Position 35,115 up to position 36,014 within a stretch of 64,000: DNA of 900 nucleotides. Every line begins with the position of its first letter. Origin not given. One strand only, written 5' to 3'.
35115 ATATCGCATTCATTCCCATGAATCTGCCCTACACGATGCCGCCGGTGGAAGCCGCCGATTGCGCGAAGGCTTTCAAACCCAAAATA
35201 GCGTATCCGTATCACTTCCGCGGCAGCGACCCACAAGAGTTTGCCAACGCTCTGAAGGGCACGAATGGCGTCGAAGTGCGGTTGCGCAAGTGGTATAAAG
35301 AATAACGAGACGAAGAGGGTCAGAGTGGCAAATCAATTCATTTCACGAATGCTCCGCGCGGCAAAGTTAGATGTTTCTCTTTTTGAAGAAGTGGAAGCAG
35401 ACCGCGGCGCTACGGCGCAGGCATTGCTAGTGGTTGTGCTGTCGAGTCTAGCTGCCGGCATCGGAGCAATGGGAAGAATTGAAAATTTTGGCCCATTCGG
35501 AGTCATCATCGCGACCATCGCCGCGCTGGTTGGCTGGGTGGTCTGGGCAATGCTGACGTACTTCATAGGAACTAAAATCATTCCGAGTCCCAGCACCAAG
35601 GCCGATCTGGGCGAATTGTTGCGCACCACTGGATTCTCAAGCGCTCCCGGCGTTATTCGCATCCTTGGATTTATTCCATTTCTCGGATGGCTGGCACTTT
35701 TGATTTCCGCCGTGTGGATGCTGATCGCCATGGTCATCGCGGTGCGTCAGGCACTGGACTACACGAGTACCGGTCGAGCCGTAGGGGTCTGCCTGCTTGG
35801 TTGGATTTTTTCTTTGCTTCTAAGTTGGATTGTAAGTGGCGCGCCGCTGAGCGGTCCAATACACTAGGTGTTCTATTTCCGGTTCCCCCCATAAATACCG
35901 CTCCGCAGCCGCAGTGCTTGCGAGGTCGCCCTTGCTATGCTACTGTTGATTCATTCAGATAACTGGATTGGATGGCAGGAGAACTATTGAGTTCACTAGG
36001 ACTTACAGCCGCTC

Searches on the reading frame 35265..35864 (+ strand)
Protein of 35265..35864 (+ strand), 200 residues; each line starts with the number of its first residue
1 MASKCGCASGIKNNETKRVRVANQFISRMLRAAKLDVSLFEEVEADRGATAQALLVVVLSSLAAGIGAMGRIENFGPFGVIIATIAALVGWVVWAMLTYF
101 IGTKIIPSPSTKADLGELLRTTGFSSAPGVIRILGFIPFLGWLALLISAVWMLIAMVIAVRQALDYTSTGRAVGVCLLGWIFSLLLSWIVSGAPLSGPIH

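Call 4: search_protein_families(library=pfam, proteins=[window:35265-35864:+], max_evalue=0.01)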
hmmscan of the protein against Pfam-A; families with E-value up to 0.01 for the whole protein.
window:35265-35864:+ (200 aa): 1 family
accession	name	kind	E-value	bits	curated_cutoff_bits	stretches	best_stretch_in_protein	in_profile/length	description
PF04893.22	Yip1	-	3.9e-10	40.3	28.6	1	40-189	11-173/173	Yip1 domain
